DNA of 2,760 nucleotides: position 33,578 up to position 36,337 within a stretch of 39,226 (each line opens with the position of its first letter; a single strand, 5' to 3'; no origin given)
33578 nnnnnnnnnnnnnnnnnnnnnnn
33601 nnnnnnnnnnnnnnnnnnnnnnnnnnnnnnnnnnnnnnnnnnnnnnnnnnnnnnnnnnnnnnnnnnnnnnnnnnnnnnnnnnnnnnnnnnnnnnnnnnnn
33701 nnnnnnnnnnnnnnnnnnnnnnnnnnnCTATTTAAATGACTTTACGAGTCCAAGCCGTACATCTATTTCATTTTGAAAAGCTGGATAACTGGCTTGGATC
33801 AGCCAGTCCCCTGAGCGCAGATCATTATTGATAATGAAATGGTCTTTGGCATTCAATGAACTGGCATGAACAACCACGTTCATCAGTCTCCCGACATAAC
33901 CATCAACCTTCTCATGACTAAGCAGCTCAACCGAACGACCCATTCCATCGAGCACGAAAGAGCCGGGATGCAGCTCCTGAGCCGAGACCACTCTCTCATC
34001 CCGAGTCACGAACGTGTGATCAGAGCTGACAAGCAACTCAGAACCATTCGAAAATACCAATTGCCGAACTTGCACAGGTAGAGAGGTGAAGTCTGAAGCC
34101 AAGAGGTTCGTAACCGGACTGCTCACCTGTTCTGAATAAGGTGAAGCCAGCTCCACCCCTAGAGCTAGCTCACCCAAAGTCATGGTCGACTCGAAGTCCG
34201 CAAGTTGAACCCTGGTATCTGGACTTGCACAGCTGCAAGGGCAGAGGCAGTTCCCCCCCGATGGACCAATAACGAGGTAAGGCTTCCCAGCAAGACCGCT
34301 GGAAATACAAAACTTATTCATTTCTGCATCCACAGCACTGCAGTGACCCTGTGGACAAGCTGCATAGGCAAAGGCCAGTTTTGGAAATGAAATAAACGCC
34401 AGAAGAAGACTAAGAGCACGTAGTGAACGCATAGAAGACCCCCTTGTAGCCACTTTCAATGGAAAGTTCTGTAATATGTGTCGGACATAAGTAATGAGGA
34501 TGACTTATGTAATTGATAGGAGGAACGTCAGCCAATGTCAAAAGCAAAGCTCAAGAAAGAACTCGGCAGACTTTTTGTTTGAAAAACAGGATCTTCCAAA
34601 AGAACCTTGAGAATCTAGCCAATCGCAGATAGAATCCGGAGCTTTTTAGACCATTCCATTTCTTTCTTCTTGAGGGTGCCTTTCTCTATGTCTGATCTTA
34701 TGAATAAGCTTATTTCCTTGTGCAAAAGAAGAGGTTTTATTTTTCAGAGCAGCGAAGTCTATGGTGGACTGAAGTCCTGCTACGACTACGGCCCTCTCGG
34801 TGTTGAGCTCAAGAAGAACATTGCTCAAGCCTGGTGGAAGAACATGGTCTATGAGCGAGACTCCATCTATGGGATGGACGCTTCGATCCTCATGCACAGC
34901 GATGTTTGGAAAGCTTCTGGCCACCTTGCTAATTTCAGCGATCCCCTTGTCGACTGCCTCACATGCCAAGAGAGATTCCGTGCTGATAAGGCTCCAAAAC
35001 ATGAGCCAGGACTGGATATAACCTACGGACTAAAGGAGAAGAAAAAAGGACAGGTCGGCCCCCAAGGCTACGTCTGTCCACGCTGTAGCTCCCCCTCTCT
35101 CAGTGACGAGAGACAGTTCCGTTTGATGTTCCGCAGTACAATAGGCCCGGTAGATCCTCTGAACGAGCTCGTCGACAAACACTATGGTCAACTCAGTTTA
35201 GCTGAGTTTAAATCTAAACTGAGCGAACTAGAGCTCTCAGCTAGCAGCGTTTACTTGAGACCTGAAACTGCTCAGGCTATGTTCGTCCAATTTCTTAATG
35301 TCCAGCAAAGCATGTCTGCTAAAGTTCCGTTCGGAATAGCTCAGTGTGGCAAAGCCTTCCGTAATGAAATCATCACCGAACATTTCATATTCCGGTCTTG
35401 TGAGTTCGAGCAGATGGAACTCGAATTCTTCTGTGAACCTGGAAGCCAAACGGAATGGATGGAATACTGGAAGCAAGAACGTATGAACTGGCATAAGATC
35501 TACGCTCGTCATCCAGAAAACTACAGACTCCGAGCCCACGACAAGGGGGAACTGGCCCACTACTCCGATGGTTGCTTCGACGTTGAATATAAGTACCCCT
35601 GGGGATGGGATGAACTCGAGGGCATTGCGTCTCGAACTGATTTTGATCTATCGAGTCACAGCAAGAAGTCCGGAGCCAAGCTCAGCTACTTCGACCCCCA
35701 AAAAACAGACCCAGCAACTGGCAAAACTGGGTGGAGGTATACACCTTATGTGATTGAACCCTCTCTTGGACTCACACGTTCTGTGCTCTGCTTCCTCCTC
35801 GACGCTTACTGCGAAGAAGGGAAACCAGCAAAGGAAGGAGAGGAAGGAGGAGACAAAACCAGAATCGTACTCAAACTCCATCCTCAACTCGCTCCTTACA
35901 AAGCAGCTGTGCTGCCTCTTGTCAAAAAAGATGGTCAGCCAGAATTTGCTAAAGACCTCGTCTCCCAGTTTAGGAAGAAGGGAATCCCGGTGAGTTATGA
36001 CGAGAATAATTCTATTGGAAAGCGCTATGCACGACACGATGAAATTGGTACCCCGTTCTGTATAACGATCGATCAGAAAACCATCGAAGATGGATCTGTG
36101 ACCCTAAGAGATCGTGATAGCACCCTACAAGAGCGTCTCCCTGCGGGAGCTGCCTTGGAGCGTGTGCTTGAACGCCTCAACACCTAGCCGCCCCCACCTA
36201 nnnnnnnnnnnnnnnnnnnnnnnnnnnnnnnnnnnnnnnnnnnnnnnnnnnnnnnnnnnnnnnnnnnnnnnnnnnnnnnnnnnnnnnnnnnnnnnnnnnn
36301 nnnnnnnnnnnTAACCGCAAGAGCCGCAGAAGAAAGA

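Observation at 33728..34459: Secreted Hint-domain protein next to a metzincin: possible autoprocessing toxin/effector module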

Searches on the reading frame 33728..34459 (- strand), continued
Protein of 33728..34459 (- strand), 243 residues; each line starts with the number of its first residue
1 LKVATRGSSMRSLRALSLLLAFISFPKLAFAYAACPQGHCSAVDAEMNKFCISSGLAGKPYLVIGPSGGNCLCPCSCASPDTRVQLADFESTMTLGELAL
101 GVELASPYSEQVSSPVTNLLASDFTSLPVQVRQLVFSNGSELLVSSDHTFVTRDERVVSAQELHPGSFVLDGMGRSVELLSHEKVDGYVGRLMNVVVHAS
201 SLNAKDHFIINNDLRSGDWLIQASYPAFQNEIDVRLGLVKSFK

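Call 28: find_encoding_contigs(protein=P0047, flank=6000, max_places=3)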
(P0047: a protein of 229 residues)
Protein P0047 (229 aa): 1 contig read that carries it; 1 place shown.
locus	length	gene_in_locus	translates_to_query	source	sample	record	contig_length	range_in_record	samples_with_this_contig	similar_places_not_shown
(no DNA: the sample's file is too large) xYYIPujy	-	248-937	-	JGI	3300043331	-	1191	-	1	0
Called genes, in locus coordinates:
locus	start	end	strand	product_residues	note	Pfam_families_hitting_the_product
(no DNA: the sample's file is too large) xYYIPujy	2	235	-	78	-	?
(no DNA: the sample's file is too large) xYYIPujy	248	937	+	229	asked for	-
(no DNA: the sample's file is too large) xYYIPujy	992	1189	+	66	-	?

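Call 30: predict_structure(alignment_id=A2)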
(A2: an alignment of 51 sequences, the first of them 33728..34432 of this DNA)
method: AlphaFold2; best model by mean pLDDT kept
length: 234 residues; sequences in the alignment: 51
mean_pLDDT: 85.3   pTM: 0.76
mean pLDDT of the five models: 85.3, 84.2, 83.3, 83.1, 81.9
residues with pLDDT >= 90: 130; 70-90: 58; 50-70: 41; < 50: 5
segments of 3 or more residues with pLDDT < 50: 1-3
pLDDT, mean of each block of 10 residues (from residue 1): 53 62 63 75 69 74 75 98 98 97 95 86 97 95 96 98 98 96 94 95 97 83 78 61
secondary structure, 60 per line:
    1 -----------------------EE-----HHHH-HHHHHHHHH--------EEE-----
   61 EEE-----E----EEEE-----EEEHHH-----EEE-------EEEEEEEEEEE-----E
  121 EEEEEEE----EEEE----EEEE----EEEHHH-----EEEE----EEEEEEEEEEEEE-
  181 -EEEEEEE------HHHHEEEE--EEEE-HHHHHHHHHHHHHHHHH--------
elements in order: H31-34 H36-44 E53-55 E61-63 E74-77 E83-85 E94-96 E104-114 E120-127 E132-135 E140-143 E148-150 E159-162 E167-179 E182-188 H195-198 E199-202 E205-208 H210-226
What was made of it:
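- On Hint superfamily (hedgehog/intein fold): AF2 pLDDT >94 over aa 70-215 (call 30).
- On Hog-type (hedgehog-like) precursors: A conserved 25-aa helix is present (call 30), but it is short.
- The AF2 model has pLDDT 85 overall and >94 over residues 70-215 (call 30). The N-terminal module is modelled with only moderate confidence (pLDDT 63-75, call 30).
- Tried and rejected: It was repeated with 51 sequences (call 30).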

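Call 39: find_related_loci(query=A1, collection=genome_contigs, flank=6000)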
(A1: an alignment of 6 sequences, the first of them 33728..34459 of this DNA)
Query A1 (243 aa) in genome_contigs; peptide patterns used: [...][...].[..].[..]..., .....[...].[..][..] (x = any residue, [..] = any of these).
44 stretches matched a pattern; 1 encode a relative of the query (tblastn E <= 1e-3); 1 distinct loci.
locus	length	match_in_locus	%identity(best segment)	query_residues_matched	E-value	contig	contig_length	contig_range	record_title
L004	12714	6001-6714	35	4-242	1e-45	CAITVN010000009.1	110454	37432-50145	MAG: Oligoflexia bacterium isolate LJ_bin-4497 genome assembly, contig: bin-4497:009/244, whole genome shotgun sequence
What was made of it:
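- Tried and rejected: The scan with A1 found one locus only (call 39).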

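Call 48: list_cluster_members(proteins=[P0007, P0013, P0021, P0041, P0043, P0059, P0068, P0082, P0137, P0135])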
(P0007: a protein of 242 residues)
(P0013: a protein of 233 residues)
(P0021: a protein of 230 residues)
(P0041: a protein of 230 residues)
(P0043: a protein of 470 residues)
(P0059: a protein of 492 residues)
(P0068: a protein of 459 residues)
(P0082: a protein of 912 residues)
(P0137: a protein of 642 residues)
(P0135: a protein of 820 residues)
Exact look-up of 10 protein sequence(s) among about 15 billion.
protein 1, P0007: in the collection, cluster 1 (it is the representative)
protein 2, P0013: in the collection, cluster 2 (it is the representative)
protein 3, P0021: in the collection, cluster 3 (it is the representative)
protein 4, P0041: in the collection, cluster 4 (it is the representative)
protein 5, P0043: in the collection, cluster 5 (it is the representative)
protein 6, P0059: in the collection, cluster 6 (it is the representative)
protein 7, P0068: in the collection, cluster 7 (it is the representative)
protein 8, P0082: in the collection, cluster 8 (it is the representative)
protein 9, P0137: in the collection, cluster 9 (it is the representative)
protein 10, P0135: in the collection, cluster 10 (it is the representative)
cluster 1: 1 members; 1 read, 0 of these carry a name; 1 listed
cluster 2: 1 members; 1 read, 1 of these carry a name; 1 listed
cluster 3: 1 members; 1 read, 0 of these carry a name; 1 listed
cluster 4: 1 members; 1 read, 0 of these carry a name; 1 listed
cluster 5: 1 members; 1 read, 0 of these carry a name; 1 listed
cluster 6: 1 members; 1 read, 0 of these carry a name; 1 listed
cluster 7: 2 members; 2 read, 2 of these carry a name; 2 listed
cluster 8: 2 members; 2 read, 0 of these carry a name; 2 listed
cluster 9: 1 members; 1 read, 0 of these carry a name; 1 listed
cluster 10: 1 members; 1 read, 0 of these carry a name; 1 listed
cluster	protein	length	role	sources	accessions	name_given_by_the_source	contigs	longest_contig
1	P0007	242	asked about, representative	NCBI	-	-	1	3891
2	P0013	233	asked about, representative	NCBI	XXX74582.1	Hint domain-containing protein [Sorangium sp. So ce134]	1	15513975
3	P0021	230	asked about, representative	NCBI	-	-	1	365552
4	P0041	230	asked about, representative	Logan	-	-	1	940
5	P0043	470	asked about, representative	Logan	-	-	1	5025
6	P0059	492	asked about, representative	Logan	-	-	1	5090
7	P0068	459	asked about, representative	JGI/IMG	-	Pretoxin HINT domain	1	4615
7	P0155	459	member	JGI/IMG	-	Pretoxin HINT domain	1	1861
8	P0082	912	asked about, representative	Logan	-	-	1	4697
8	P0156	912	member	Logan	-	-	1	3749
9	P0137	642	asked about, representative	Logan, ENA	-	-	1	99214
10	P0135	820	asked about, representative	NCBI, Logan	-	-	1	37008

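Call 49: find_encoding_contigs(protein=P0013, flank=7000, max_places=2)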
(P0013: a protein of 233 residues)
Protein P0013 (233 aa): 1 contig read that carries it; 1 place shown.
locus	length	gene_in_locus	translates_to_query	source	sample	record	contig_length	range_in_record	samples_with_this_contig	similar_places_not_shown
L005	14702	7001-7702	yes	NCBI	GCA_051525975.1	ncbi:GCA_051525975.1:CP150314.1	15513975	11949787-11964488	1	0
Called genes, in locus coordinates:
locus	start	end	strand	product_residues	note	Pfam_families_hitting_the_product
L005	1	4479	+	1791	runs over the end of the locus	PF00069:Pkinase, PF07714:PK_Tyr_Ser-Thr, PF13191:AAA_16, PF01590:GAF, PF13185:GAF_2, PF02518:HATPase_c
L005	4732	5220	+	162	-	PF00072:Response_reg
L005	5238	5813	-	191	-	PF00440:TetR_N (weak), PF13977:TetR_C_6 (weak), PF17940:TetR_C_31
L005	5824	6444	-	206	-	PF12464:Mac, PF00132:Hexapep, PF14602:Hexapep_2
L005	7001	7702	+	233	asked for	-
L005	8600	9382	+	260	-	-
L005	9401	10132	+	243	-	-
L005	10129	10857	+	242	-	-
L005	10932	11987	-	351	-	PF13439:Glyco_transf_4, PF00534:Glycos_transf_1, PF13692:Glyco_trans_1_4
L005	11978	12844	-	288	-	PF02585:PIG-L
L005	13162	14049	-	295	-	PF11790:Glyco_hydro_cc (weak)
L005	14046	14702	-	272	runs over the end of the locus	PF08003:Methyltransf_9, PF13489:Methyltransf_23, PF13847:Methyltransf_31, PF08241:Methyltransf_11, PF08242:Methyltransf_12, PF13649:Methyltransf_25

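Call 50: find_encoding_contigs(protein=P0021, flank=7000, max_places=2)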
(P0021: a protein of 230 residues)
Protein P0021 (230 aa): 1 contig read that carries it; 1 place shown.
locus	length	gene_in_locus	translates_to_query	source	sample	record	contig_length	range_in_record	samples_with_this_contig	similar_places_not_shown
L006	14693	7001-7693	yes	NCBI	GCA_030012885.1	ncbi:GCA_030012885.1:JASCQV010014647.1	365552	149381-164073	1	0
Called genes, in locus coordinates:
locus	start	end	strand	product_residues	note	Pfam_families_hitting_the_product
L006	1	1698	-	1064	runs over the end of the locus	PF00873:ACR_tran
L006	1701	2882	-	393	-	PF25917:BSH_RND, PF25919:BSH_CusB, PF25973:BSH_CzcB, PF25954:Beta-barrel_RND_2, PF25975:CzcB_C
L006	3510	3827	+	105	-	-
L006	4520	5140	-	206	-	PF07366:SnoaL, PF12680:SnoaL_2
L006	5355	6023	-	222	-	-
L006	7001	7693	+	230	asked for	-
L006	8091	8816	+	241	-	-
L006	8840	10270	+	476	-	-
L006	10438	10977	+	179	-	-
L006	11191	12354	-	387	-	-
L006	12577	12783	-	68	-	-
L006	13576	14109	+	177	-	-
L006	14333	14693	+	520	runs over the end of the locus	-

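Call 57: search_protein_families(library=pfam, alignment_id=A2, max_evalue=0.01)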
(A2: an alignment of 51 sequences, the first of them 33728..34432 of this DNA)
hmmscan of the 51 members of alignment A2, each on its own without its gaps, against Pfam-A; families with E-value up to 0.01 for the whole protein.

A. member 1, window:33728-34432:- (234 aa): 0 families

B. families by the number of members that match (of 51 scanned): 7 families
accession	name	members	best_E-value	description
PF07591.16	PT-HINT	16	3.5e-09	Pretoxin HINT domain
PF14890.11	Intein_splicing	16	5.6e-06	Intein splicing domain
PF14623.11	Vint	15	2.1e-07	Hint-domain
PF13403.11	Hint_2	12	6.2e-10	Hint domain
PF01079.26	Hint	4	0.0012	Hint module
PF00595.29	PDZ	1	0.0055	PDZ domain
PF05203.21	Hom_end_hint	1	0.0057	Hom_end-associated Hint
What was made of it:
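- On Pfam Hint_2 (PF13403) / B-type BIL: 12 of 51 relatives hit at E<=0.01 (call 57), no more often than PT-HINT or Vint.
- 16 of 51 hit PT-HINT (best 3.5e-9) and 12 of 51 hit Hint_2 (best 6e-10) (call 57).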

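Call 58: search_protein_families(library=pfam, proteins=[P0137, P0150, P0130, P0121, P0151, P0143, P0101, P0123, P0139, P0088], max_evalue=0.001)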
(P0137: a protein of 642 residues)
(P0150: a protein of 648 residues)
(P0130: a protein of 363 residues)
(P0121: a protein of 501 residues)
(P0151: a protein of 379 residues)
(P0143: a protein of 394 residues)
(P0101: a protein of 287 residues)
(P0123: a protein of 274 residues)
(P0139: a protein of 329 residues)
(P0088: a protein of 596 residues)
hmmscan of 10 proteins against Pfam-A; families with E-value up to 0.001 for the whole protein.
P0137 (642 aa): 5 families
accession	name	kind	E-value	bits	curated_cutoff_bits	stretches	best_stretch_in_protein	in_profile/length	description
PF13948.11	DUF4215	-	2e-28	98.9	27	4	330-363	16-47/47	Domain of unknown function (DUF4215)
PF07591.16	PT-HINT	-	5.5e-08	33.6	27.7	1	500-593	1-101/137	Pretoxin HINT domain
PF14623.11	Vint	-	5.1e-07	30.1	27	1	493-565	1-68/166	Hint-domain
PF13403.11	Hint_2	-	3.3e-06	28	28.4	0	494-521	2-28/147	Hint domain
PF01079.26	Hint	-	8.4e-05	22.7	29.7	1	489-523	8-42/213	Hint module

P0150 (648 aa): 1 family
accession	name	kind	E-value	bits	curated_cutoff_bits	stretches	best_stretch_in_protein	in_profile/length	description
PF14623.11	Vint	-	8.6e-06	26.1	27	1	492-564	1-66/166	Hint-domain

P0130 (363 aa): 2 families
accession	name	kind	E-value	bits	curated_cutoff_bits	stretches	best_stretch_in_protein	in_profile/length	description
PF14623.11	Vint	-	9.7e-08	32.4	27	1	211-282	1-67/166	Hint-domain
PF07591.16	PT-HINT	-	1.7e-07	32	27.7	1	219-327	2-114/137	Pretoxin HINT domain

P0121 (501 aa): 1 family
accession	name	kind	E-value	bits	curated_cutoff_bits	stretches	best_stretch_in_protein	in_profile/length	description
PF05203.21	Hom_end_hint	-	1.5e-05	25.5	32.1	0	420-458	4-42/228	Hom_end-associated Hint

P0151 (379 aa): 3 families
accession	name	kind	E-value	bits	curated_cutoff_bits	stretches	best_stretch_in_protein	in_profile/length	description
PF14623.11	Vint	-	3.8e-07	30.5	27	1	231-304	1-69/166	Hint-domain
PF05203.21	Hom_end_hint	-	3.3e-06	27.7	32.1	1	232-258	1-27/228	Hom_end-associated Hint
PF01079.26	Hint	-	0.00086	19.4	29.7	0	229-260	10-41/213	Hint module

P0143 (394 aa): 2 families
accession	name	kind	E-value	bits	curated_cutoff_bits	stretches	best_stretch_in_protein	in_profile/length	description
PF14623.11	Vint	-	1.3e-08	35.2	27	1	211-279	1-65/166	Hint-domain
PF05203.21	Hom_end_hint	-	4.5e-06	27.3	32.1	1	212-267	1-54/228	Hom_end-associated Hint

P0101 (287 aa): 0 families

P0123 (274 aa): 1 family
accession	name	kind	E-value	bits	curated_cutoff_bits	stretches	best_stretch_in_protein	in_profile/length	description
PF14890.11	Intein_splicing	-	3e-05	24.3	35.8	1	152-254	42-123/155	Intein splicing domain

P0139 (329 aa): 1 family
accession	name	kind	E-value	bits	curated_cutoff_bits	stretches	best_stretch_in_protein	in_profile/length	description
PF07591.16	PT-HINT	-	4.4e-07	30.7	27.7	1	214-286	40-115/137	Pretoxin HINT domain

P0088 (596 aa): 1 family
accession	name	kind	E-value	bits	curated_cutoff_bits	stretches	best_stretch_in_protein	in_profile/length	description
PF07591.16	PT-HINT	-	2e-05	25.3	27.7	1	110-208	2-95/137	Pretoxin HINT domain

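Call 69: search_protein_families(library=padloc, proteins=[window:33728-34432:-], max_evalue=0.01)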
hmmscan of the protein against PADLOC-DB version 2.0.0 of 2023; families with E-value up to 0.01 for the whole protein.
window:33728-34432:- (234 aa): 0 families

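Call 78: fold_search(model_id=the predicted structure, library=pdb)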
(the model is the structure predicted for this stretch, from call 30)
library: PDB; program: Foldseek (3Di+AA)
matches with E <= 10: 417; with E <= 0.001: 67
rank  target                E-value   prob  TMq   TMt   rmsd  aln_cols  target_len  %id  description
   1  6y75_A                2.1e-09  1.00  0.51  0.77   2.7       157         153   15  BIL2 domain from T.thermophila BUBL1 locus (C1A-N143A) (released 2021-02-03)
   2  6y75_B                3.8e-09  1.00  0.51  0.78   2.7       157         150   15  BIL2 domain from T.thermophila BUBL1 locus (C1A-N143A) (released 2021-02-03)
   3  6qaz                  4.8e-09  1.00  0.49  0.85   2.3       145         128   18  Crystal structure of gp41-1 intein (released 2019-11-13)
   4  6riz                  1.0e-08  1.00  0.49  0.87   2.2       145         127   17  Crystal structure of gp41-1 intein (C1A, F65W, D107C) (released 2020-04-29)
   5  2lwy_MODEL_1_A        1.0e-08  1.00  0.50  0.83   2.7       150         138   16  Solution Structure of Bacterial Intein-Like domain from Clostridium thermocellum (released 2013-05-08)
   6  6tmm_BBB              1.2e-08  1.00  0.51  0.75   2.9       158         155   14  BIL2 domain from T.thermophila BUBL1 locus (C1A-N143A) (released 2020-12-16)
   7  6vgv                  5.3e-08  1.00  0.45  0.70   4.6       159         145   14  Crystal structure of VidaL intein (released 2020-05-27)
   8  6tmm_AAA              5.6e-08  1.00  0.51  0.76   2.4       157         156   15  BIL2 domain from T.thermophila BUBL1 locus (C1A-N143A) (released 2020-12-16)
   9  1mi8                  5.6e-08  1.00  0.50  0.81   2.7       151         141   15  2.0 Angstrom crystal structure of a DnaB intein from Synechocystis sp. PCC 6803 (released 2003-08-19)
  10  6bs8_A                5.9e-08  1.00  0.44  0.76   3.6       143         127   16  The class 3 DnaB intein from Mycobacterium smegmatis (released 2018-11-21)
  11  4o1r                  5.9e-08  1.00  0.44  0.70   5.2       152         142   16  Crystal structure of NpuDnaB intein (released 2014-03-19)
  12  6rpq                  7.4e-08  1.00  0.49  0.46   9.0       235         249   14  Crystal structure of PhoCDC21-1 intein (released 2019-08-14)
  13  6riy_A                8.3e-08  1.00  0.46  0.78   3.2       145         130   17  Crystal structure of MchDnaB-1 intein (N145AA) (released 2020-05-13)
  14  3ifj_A                9.8e-08  1.00  0.47  0.76   3.3       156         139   15  Crystal structure of Mtu recA intein, splicing domain (released 2009-10-06)
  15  6tyy                  1.0e-07  1.00  0.48  0.74   3.3       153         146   17  Hedgehog autoprocessing mutant D46H (released 2019-11-20)
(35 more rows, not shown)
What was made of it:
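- On Hint superfamily (hedgehog/intein fold): Foldseek E=2e-9 (call 78).
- Foldseek gives E=2e-9 (call 78).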

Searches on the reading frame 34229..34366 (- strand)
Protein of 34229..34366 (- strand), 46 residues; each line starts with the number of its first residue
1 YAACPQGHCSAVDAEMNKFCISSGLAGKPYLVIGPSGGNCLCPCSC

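Call 74: search_protein_families(library=pfam, proteins=[window:34229-34366:-], max_evalue=10)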
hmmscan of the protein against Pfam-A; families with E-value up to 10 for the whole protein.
seq(46 aa): 0 families

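Call 75: search_solved_structures(query=window:34229-34366:-, max_evalue=10)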
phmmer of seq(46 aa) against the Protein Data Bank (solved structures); distinct sequences matched with E-value up to 10: 1.
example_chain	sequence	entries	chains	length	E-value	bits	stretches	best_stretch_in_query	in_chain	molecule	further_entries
5b13_G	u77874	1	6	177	1.7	12.7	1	3-21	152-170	Phycoerythrin beta subunit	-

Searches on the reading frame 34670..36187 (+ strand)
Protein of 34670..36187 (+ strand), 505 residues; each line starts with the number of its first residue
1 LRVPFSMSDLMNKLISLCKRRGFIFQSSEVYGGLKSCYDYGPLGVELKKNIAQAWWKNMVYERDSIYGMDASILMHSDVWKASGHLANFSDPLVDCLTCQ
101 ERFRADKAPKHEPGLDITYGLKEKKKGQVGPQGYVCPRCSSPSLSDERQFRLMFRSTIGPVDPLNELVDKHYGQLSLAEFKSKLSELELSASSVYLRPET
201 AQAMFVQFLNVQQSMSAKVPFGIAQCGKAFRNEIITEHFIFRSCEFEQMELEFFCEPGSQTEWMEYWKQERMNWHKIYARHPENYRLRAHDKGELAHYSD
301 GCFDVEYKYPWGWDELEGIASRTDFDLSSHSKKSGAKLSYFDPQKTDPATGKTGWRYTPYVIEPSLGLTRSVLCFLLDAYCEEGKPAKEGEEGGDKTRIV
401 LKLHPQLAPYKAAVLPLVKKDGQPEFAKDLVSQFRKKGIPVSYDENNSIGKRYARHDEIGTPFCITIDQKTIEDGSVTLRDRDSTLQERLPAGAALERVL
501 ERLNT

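Call 66: search_protein_families(library=pfam, proteins=[window:34670-36187:+], max_evalue=0.0001)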
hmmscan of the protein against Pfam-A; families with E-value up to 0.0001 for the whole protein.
window:34670-36187:+ (505 aa): 2 families
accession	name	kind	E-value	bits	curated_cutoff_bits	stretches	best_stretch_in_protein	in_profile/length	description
PF03129.25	HGTP_anticodon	-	2.5e-22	79.3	21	1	411-501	1-93/94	Anticodon binding domain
PF00587.30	tRNA-synt_2b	-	3.3e-07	31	29.3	1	193-330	10-123/179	tRNA synthetase class II core domain (G, H, P, S and T)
